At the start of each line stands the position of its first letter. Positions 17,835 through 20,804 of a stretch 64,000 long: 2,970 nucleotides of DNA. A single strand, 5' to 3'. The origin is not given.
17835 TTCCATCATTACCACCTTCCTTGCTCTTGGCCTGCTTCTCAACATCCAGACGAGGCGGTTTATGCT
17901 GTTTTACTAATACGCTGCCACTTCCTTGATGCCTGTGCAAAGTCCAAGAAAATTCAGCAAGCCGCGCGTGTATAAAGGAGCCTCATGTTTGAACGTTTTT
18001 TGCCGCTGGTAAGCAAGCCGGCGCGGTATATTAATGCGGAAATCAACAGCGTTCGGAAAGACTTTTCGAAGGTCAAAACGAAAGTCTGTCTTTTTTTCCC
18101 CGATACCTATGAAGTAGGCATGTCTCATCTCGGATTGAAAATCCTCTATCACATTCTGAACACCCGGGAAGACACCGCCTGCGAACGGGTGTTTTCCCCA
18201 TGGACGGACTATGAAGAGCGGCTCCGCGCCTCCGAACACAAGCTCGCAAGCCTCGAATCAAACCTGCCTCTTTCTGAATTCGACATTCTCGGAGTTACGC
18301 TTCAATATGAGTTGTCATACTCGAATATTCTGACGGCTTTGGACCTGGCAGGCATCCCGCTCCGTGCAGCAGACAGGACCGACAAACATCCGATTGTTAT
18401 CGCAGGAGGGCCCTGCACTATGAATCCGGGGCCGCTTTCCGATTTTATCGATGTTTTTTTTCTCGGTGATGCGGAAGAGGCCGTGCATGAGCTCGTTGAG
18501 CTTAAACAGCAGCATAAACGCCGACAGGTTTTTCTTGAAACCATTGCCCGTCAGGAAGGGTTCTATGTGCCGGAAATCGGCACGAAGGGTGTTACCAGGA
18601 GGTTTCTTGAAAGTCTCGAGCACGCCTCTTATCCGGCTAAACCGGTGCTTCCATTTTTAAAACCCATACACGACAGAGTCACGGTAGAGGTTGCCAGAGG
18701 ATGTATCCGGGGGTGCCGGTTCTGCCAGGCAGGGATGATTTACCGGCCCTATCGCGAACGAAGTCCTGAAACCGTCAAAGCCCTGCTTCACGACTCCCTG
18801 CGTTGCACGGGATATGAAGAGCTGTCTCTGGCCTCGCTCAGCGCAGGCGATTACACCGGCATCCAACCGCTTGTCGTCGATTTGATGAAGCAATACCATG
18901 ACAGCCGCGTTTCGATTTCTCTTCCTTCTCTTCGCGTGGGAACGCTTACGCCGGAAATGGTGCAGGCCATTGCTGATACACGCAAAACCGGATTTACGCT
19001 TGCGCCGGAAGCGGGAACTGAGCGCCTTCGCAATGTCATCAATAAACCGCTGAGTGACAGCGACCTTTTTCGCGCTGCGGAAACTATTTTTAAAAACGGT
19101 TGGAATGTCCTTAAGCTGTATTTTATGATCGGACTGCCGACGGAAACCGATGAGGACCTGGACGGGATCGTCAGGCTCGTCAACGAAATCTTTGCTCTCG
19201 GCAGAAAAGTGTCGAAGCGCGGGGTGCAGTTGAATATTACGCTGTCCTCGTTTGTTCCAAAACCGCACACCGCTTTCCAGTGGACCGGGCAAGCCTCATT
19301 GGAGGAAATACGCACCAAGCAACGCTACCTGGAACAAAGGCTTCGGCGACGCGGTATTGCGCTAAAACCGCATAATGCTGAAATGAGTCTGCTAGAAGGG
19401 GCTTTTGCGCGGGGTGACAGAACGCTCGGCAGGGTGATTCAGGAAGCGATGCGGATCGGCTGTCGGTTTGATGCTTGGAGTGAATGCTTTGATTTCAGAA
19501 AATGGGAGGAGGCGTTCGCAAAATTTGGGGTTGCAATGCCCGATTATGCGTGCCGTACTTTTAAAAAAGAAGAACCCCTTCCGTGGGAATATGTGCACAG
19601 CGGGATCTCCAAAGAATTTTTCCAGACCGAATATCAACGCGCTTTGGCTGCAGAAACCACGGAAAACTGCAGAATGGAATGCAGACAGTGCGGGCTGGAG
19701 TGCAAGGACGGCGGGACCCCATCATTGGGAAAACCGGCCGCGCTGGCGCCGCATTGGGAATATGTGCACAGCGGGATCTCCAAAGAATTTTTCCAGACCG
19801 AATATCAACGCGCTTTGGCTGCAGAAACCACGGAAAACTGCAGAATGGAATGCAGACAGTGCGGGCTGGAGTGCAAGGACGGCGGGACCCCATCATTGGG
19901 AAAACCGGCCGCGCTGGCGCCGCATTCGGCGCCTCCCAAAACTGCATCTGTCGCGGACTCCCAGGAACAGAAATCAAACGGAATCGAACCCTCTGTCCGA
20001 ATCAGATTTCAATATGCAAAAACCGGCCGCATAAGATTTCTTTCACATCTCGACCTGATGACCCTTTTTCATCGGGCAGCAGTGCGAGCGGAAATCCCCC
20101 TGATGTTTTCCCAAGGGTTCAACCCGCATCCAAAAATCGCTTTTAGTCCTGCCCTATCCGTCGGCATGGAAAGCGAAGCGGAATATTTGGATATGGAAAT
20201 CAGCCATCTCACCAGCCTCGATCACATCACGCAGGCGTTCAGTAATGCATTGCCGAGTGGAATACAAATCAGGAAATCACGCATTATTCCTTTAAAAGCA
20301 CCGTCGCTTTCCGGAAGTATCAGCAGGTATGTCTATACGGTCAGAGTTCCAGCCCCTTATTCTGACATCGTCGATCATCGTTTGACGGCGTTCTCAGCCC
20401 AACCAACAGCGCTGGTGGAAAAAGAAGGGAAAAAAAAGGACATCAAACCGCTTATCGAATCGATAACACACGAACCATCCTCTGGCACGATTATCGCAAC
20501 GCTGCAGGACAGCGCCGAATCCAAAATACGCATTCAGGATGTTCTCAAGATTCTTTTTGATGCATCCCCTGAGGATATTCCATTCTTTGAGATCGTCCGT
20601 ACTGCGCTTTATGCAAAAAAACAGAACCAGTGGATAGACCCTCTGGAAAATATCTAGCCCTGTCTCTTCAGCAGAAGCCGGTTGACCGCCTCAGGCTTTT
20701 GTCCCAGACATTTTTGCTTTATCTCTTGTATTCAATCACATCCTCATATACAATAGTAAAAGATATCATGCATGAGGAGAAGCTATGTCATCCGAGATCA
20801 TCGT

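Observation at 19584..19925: Perfect 171-bp in-frame tandem duplication inside the radical-SAM gene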

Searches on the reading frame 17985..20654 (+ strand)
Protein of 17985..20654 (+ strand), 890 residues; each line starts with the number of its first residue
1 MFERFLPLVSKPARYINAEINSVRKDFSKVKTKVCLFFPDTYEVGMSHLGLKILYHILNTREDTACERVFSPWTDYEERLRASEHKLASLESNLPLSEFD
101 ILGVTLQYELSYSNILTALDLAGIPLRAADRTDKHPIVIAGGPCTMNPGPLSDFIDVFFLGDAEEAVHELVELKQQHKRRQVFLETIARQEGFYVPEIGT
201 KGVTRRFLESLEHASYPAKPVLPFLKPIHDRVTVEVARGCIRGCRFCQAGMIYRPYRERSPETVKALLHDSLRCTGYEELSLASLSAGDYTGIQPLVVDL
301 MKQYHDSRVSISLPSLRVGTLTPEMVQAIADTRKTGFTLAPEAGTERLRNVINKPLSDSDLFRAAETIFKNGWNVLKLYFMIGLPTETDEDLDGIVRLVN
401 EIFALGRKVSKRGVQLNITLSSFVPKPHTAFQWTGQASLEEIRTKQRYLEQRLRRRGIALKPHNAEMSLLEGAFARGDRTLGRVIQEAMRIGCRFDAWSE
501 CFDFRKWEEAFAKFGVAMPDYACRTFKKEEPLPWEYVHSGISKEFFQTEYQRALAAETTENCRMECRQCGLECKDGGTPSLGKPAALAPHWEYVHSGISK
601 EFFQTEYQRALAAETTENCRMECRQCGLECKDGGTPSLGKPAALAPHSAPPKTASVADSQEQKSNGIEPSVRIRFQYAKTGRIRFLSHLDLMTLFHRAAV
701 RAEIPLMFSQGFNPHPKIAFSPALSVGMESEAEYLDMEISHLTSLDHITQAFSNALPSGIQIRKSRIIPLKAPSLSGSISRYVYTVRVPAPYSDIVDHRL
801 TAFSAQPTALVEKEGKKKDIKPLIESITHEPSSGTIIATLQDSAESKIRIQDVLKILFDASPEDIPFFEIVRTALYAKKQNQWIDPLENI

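Call 6: search_protein_families(library=pfam, proteins=[window:17985-20654:+], max_evalue=0.01)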
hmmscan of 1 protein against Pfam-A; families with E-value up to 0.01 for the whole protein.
window:17985-20654:+ (890 aa): 3 families
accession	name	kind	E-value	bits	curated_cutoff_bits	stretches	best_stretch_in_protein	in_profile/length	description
PF19864.5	Radical_SAM_N2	-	5.8e-59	198.3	29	1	50-196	1-151/151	Radical SAM proteins, N-terminal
PF10105.14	DUF2344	-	7.1e-46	156.7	23.8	1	672-848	1-174/176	Uncharacterized protein conserved in bacteria (DUF2344)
PF04055.27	Radical_SAM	-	3.3e-18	66.8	29.5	1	235-398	2-165/166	Radical SAM superfamily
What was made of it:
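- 17985..20657 (+): ORF of 890 aa: TIGR03960 B12-binding radical-SAM domain fused to a TIGR03936/DUF2344 domain. This is the gene that carries the duplication. Pfam PF19864 50-196, PF04055 235-398, PF10105 672-848 (call 6).
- On TIGR03960 B12-binding radical-SAM family: PF19864 matches residues 50-196 and PF04055 matches 235-398 (call 6).
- On TIGR03936 / DUF2344 radical-SAM-associated family: PF10105 gives 156.7 bits against 23.8 (call 6).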

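Call 7: search_protein_families(library=ncbifam, proteins=[window:17985-20654:+], max_evalue=0.01)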
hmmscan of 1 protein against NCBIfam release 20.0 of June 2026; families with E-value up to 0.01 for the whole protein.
window:17985-20654:+ (890 aa): 15 families
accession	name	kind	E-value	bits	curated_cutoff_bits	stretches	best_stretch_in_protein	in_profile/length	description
TIGR03960.1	rSAM_fuse_unch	hypoth_equivalog_domain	1e-223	744.2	462.3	3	201-577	223-603/605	TIGR03960 family B12-binding radical SAM protein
TIGR03936.1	sam_1_link_chp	equivalog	4.3e-56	189.9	71.9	1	672-876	1-209/209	TIGR03936 family radical SAM-associated protein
TIGR04013.1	B12_SAM_MJ_1487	hypoth_equivalog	5.2e-17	61.8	251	1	133-441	68-363/382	TIGR04013 family B12-binding domain/radical SAM domain-containing protein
TIGR04014.1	B12_SAM_MJ_0865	equivalog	1.1e-09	37.6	360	1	133-401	66-335/434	methyl-coenzyme M reductase glutamine C-methyltransferase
TIGR01579.1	MiaB-like-C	equivalog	2.6e-09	36.9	357.05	1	127-402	57-318/416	tRNA (N(6)-L-threonylcarbamoyladenosine(37)-C(2))-methylthiotransferase MtaB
TIGR04190.1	B12_SAM_Ta0216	equivalog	2.3e-08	33.1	500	1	222-412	209-404/554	TIGR04190 family B12-binding domain/radical SAM domain protein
NF050148.1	rSAM_ApyD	equivalog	3e-07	29.2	750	1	208-410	179-374/645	RiPP biosynthesis radical SAM protein ApyD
TIGR00089.1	TIGR00089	subfamily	1.1e-05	24.5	251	1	231-402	140-318/429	MiaB/RimO family radical SAM methylthiotransferase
TIGR04385.1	B12_rSAM_cofa1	equivalog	7.5e-05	22.1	450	1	231-413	195-375/438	B12 lower ligand biosynthesis radical SAM protein BzaD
NF038361.1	rSAM_Sden_1168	equivalog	0.0001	21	575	1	231-400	281-449/560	Sden_1168 family B12-binding radical SAM P-methyltransferase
NF040542.1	rSAM_RCCLKC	equivalog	0.00079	18.7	450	1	134-248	78-197/423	arsinothricin biosynthesis radical SAM protein ArsL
TIGR04367.1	HpnR_B12_rSAM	equivalog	0.00088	17.9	650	1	155-266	115-222/490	hopanoid C-3 methylase HpnR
TIGR02026.1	BchE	equivalog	0.0015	17.5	481.35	1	225-264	187-227/497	magnesium-protoporphyrin IX monomethyl ester anaerobic oxidative cyclase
TIGR04133.1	rSAM_w_lipo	hypoth_equivalog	0.0032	16.4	425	0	543-575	15-47/350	TIGR04133 family radical SAM/SPASM protein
TIGR04148.1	GG_samocin_CFB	equivalog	0.0079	15.4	300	0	231-264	18-51/411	radical SAM peptide maturase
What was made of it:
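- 17985..20657 (+): NCBIfam TIGR03960 744 bits and TIGR03936 190 bits (call 7).
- On TIGR03960 B12-binding radical-SAM family: 744.2 bits against a cutoff of 462.3 (call 7).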

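Call 8: find_homologous_proteins(query=window:17985-20654:+, max_evalue=1e-30)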
Query window:17985-20654:+ (890 aa): 8000 proteins with E <= 1e-30 among 8000 candidates; the best 120 are listed.
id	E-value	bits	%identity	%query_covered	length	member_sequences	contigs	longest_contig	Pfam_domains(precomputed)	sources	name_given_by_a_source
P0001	0.0e+0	2049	100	100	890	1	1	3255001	PF10105.15,PF04055.28,PF19864.6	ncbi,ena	-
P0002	0.0e+0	1940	87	100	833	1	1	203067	PF10105.15,PF04055.28,PF19864.6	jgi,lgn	-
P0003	0.0e+0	1753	85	100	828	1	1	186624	PF10105.15,PF04055.28,PF19864.6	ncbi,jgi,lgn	-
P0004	0.0e+0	1619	75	100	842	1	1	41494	PF10105.15,PF04055.28,PF19864.6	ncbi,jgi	-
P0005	0.0e+0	1296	60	100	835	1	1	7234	PF10105.15,PF04055.28,PF19864.6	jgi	jgi:radical SAM family uncharacterized protein/radical SAM-linked protein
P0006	0.0e+0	1293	60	100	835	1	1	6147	PF10105.15,PF04055.28,PF19864.6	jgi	jgi:radical SAM-linked protein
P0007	0.0e+0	1287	61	100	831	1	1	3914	PF10105.15,PF04055.28,PF19864.6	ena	-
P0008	0.0e+0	1283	60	100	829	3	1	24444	PF10105.15,PF04055.28,PF19864.6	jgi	jgi:radical SAM family uncharacterized protein/radical SAM-linked protein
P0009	0.0e+0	1281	61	100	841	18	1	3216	PF10105.15,PF04055.28,PF19864.6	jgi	jgi:radical SAM family uncharacterized protein/radical SAM-linked protein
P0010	0.0e+0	1278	60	100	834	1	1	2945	PF10105.15,PF04055.28,PF19864.6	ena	-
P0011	0.0e+0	1272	61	100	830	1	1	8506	PF10105.15,PF04055.28,PF19864.6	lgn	-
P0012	0.0e+0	1271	63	100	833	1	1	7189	PF10105.15,PF04055.28,PF19864.6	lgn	-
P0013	0.0e+0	1264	60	100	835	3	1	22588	PF10105.15,PF04055.28,PF19864.6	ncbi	-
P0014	0.0e+0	1261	60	100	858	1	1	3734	PF10105.15,PF04055.28,PF19864.6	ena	-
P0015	0.0e+0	1258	62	100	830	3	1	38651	PF10105.15,PF04055.28,PF19864.6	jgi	-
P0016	0.0e+0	1254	62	100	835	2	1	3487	PF10105.15,PF04055.28,PF19864.6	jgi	jgi:radical SAM family uncharacterized protein/radical SAM-linked protein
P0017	0.0e+0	1253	62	100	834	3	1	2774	PF10105.15,PF04055.28,PF19864.6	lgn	-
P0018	0.0e+0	1249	61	100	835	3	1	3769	PF10105.15,PF04055.28,PF19864.6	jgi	jgi:radical SAM-linked protein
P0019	0.0e+0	1248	61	100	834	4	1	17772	PF10105.15,PF04055.28,PF19864.6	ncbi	-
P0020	0.0e+0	1247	59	100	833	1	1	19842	PF10105.15,PF04055.28,PF19864.6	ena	-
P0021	0.0e+0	1246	61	100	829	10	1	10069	PF10105.15,PF04055.28,PF19864.6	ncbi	-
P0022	0.0e+0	1246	61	100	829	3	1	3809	PF10105.15,PF04055.28,PF19864.6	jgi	jgi:radical SAM family uncharacterized protein/radical SAM-linked protein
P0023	0.0e+0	1246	58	100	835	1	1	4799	PF10105.15,PF04055.28,PF19864.6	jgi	jgi:radical SAM family uncharacterized protein/radical SAM-linked protein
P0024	0.0e+0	1245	61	100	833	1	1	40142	PF10105.15,PF04055.28,PF19864.6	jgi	jgi:radical SAM-linked protein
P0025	0.0e+0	1245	59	100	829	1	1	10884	PF10105.15,PF04055.28,PF19864.6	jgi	jgi:radical SAM family uncharacterized protein/radical SAM-linked protein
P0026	0.0e+0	1245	62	100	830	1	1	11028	PF10105.15,PF04055.28,PF19864.6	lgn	-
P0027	0.0e+0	1242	62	100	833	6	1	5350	PF10105.15,PF04055.28,PF19864.6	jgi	jgi:radical SAM-linked protein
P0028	0.0e+0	1242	61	100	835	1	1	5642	PF10105.15,PF04055.28,PF19864.6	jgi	jgi:radical SAM-linked protein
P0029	0.0e+0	1242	61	100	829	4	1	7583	PF10105.15,PF04055.28,PF19864.6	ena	-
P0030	0.0e+0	1240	60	100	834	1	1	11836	PF10105.15,PF04055.28,PF19864.6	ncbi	-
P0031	0.0e+0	1239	61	100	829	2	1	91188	PF10105.15,PF04055.28,PF19864.6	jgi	jgi:radical SAM-linked protein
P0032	0.0e+0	1239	61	100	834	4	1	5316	PF10105.15,PF04055.28,PF19864.6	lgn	-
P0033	0.0e+0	1238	61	100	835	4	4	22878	PF10105.15,PF04055.28,PF19864.6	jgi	jgi:radical SAM-linked protein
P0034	0.0e+0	1237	61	100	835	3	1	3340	PF10105.15,PF04055.28,PF19864.6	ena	-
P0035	0.0e+0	1237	60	100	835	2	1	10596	PF10105.15,PF04055.28,PF19864.6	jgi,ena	-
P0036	0.0e+0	1236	61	100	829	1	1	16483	PF10105.15,PF04055.28,PF19864.6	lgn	-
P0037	0.0e+0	1236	61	100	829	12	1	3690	PF10105.15,PF04055.28,PF19864.6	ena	-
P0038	0.0e+0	1235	61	100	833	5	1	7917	PF10105.15,PF04055.28,PF19864.6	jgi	jgi:radical SAM-linked protein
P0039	0.0e+0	1234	60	100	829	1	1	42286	PF10105.15,PF04055.28,PF19864.6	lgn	-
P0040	0.0e+0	1234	61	100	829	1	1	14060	PF10105.15,PF04055.28,PF19864.6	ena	-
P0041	0.0e+0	1234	60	100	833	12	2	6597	PF10105.15,PF04055.28,PF19864.6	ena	-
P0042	0.0e+0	1233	62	100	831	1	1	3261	PF10105.15,PF04055.28,PF19864.6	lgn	-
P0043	0.0e+0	1233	60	100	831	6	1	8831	PF10105.15,PF04055.28,PF19864.6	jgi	jgi:radical SAM-linked protein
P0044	0.0e+0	1232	60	100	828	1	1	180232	PF10105.15,PF04055.28,PF19864.6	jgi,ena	-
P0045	0.0e+0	1231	61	100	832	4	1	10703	PF10105.15,PF04055.28,PF19864.6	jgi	-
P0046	0.0e+0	1230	62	100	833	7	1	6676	PF10105.15,PF04055.28,PF19864.6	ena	-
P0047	0.0e+0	1229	60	100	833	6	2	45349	PF10105.15,PF04055.28,PF19864.6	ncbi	-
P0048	0.0e+0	1228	61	100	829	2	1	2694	PF10105.15,PF04055.28,PF19864.6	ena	-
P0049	0.0e+0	1228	59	100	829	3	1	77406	PF10105.15,PF04055.28,PF19864.6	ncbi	-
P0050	0.0e+0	1228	60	100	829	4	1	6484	PF10105.15,PF04055.28,PF19864.6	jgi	-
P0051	0.0e+0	1227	60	100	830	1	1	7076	PF10105.15,PF04055.28,PF19864.6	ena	-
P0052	0.0e+0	1227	60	100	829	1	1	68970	PF10105.15,PF04055.28,PF19864.6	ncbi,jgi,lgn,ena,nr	ncbi:MAG: TIGR03960 family B12-binding radical SAM protein [Nitrospirae bacterium]|nr:TIGR03960 fami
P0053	0.0e+0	1224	60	100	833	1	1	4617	PF10105.15,PF04055.28,PF19864.6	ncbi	-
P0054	0.0e+0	1220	60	100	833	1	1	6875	PF10105.15,PF04055.28,PF19864.6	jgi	jgi:radical SAM-linked protein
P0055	0.0e+0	1220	61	100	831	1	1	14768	PF10105.15,PF04055.28,PF19864.6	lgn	-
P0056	0.0e+0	1217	60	100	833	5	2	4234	PF10105.15,PF04055.28,PF19864.6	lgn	-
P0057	0.0e+0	1216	61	100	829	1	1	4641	PF10105.15,PF04055.28,PF19864.6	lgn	-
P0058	0.0e+0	1215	60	100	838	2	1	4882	PF10105.15,PF04055.28,PF19864.6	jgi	jgi:radical SAM family uncharacterized protein/radical SAM-linked protein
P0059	0.0e+0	1215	60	100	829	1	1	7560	PF10105.15,PF04055.28,PF19864.6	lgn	-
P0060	0.0e+0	1214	59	100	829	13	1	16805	PF10105.15,PF04055.28,PF19864.6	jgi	jgi:radical SAM-linked protein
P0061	0.0e+0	1213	58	100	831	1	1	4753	PF10105.15,PF04055.28,PF19864.6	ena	-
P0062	0.0e+0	1213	59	100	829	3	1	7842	PF10105.15,PF04055.28,PF19864.6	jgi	jgi:radical SAM-linked protein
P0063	0.0e+0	1213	60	100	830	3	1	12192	PF10105.15,PF04055.28,PF19864.6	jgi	jgi:radical SAM family uncharacterized protein/radical SAM-linked protein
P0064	0.0e+0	1212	59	100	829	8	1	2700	PF10105.15,PF04055.28,PF19864.6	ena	-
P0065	0.0e+0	1211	61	100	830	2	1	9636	PF10105.15,PF04055.28,PF19864.6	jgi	-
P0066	0.0e+0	1211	60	100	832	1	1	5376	PF10105.15,PF04055.28,PF19864.6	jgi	jgi:radical SAM-linked protein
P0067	0.0e+0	1210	59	100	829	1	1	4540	PF10105.15,PF04055.28,PF19864.6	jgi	jgi:radical SAM family uncharacterized protein/radical SAM-linked protein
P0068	0.0e+0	1210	58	100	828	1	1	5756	PF10105.15,PF04055.28,PF19864.6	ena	-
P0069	0.0e+0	1209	60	100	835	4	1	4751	PF10105.15,PF04055.28,PF19864.6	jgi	jgi:radical SAM family uncharacterized protein/radical SAM-linked protein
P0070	0.0e+0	1209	59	100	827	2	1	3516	PF10105.15,PF04055.28,PF19864.6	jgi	jgi:radical SAM family uncharacterized protein/radical SAM-linked protein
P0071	0.0e+0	1209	61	100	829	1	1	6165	PF10105.15,PF04055.28,PF19864.6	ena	-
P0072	0.0e+0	1209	59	100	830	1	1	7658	PF10105.15,PF04055.28,PF19864.6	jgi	jgi:radical SAM family uncharacterized protein/radical SAM-linked protein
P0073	0.0e+0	1207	58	100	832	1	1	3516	PF10105.15,PF04055.28,PF19864.6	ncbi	-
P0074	0.0e+0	1206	60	100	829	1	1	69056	PF10105.15,PF04055.28,PF19864.6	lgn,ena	-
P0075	0.0e+0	1203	59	100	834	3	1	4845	PF10105.15,PF04055.28,PF19864.6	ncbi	-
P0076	0.0e+0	1203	60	100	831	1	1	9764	PF10105.15,PF04055.28,PF19864.6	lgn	-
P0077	0.0e+0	1202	59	100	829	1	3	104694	PF10105.15,PF04055.28,PF19864.6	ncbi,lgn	-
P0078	0.0e+0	1202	59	100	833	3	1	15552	PF10105.15,PF04055.28,PF19864.6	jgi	jgi:radical SAM-linked protein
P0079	0.0e+0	1201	59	100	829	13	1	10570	PF10105.15,PF04055.28,PF19864.6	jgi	jgi:radical SAM family uncharacterized protein/radical SAM-linked protein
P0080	0.0e+0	1200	61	100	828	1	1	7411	PF10105.15,PF04055.28,PF19864.6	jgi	-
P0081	0.0e+0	1199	59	100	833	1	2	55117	PF10105.15,PF04055.28,PF19864.6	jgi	jgi:radical SAM family uncharacterized protein/radical SAM-linked protein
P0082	0.0e+0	1199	60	100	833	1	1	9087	PF10105.15,PF04055.28,PF19864.6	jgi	jgi:radical SAM-linked protein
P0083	0.0e+0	1199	59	100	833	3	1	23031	PF10105.15,PF04055.28,PF19864.6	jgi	jgi:radical SAM-linked protein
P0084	0.0e+0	1199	59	100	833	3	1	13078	PF10105.15,PF04055.28,PF19864.6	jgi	-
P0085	0.0e+0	1198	60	100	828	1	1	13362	PF10105.15,PF04055.28,PF19864.6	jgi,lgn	jgi:radical SAM family uncharacterized protein/radical SAM-linked protein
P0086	0.0e+0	1198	60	100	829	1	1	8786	PF10105.15,PF04055.28,PF19864.6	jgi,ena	-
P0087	0.0e+0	1197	60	100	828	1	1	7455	PF10105.15,PF04055.28,PF19864.6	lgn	-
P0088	0.0e+0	1196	60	100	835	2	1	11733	PF10105.15,PF04055.28,PF19864.6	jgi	jgi:radical SAM-linked protein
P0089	0.0e+0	1196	59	100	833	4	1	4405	PF10105.15,PF04055.28,PF19864.6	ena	-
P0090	0.0e+0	1195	60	100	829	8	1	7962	PF10105.15,PF04055.28,PF19864.6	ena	-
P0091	0.0e+0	1195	59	100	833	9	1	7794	PF10105.15,PF04055.28,PF19864.6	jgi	jgi:radical SAM-linked protein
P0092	0.0e+0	1195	58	100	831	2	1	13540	PF10105.15,PF04055.28,PF19864.6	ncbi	ncbi:MAG: TIGR03960 family B12-binding radical SAM protein [Nitrospirota bacterium]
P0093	0.0e+0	1194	61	100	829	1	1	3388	PF10105.15,PF04055.28,PF19864.6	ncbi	-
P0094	0.0e+0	1194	59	100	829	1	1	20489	PF10105.15,PF04055.28,PF19864.6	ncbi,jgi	jgi:radical SAM family uncharacterized protein/radical SAM-linked protein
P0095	0.0e+0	1194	60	100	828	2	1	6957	PF10105.15,PF04055.28,PF19864.6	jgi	jgi:radical SAM-linked protein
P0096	0.0e+0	1194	59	100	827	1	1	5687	PF10105.15,PF04055.28,PF19864.6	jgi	jgi:radical SAM family uncharacterized protein/radical SAM-linked protein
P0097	0.0e+0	1194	61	100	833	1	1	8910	PF10105.15,PF04055.28,PF19864.6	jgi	jgi:radical SAM family uncharacterized protein/radical SAM-linked protein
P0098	0.0e+0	1194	59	100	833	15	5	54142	PF10105.15,PF04055.28,PF19864.6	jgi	jgi:radical SAM-linked protein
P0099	0.0e+0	1194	60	100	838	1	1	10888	PF10105.15,PF04055.28,PF19864.6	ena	-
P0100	0.0e+0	1193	60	100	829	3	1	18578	PF10105.15,PF04055.28,PF19864.6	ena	-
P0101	0.0e+0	1193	59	100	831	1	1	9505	PF10105.15,PF04055.28,PF19864.6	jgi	jgi:radical SAM family uncharacterized protein/radical SAM-linked protein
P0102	0.0e+0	1192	60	100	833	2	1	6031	PF10105.15,PF04055.28,PF19864.6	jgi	-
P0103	0.0e+0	1192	59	100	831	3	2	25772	PF10105.15,PF04055.28,PF19864.6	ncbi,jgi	jgi:radical SAM-linked protein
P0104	0.0e+0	1190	59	100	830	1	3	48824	PF10105.15,PF04055.28,PF19864.6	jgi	jgi:radical SAM-linked protein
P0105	0.0e+0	1190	59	100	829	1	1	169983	PF10105.15,PF04055.28,PF19864.6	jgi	jgi:radical SAM-linked protein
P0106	0.0e+0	1190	59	100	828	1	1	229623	PF10105.15,PF04055.28,PF19864.6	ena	-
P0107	0.0e+0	1189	61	100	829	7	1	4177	PF10105.15,PF04055.28,PF19864.6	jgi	jgi:radical SAM family uncharacterized protein/radical SAM-linked protein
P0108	0.0e+0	1189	60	100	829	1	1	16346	PF10105.15,PF04055.28,PF19864.6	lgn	-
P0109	0.0e+0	1188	57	100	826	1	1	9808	PF10105.15,PF04055.28,PF19864.6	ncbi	-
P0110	0.0e+0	1188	59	100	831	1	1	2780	PF10105.15,PF04055.28,PF19864.6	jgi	jgi:radical SAM-linked protein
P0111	0.0e+0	1188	59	100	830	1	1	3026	PF10105.15,PF04055.28,PF19864.6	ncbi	-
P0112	0.0e+0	1188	60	100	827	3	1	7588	PF10105.15,PF04055.28,PF19864.6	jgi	-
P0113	0.0e+0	1187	58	100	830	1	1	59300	PF10105.15,PF04055.28,PF19864.6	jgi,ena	-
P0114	0.0e+0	1187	59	100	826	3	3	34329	PF10105.15,PF04055.28,PF19864.6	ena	-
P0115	0.0e+0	1186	60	100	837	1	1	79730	PF10105.15,PF04055.28,PF19864.6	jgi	jgi:radical SAM-linked protein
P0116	0.0e+0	1185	60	100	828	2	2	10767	PF10105.15,PF04055.28,PF19864.6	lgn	-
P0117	0.0e+0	1185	60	100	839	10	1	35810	PF10105.15,PF04055.28,PF19864.6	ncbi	-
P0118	0.0e+0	1185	60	100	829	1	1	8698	PF10105.15,PF04055.28,PF19864.6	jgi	jgi:radical SAM family uncharacterized protein/radical SAM-linked protein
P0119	0.0e+0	1184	59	100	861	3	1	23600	PF10105.15,PF04055.28,PF19864.6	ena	-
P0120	0.0e+0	1184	59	100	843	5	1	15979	PF10105.15,PF04055.28,PF19864.6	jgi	jgi:radical SAM-linked protein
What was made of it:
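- Closest known: TIGR03960. Same: Homologues are typically 826-861 aa (call 8).
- The source contig is 3.26 Mb (call 8).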

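Call 9: find_encoding_contigs(protein=window:17985-20654:+, flank=3000, max_places=10)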
Protein window:17985-20654:+ (890 aa): no gene with exactly this product is on record in the collection.
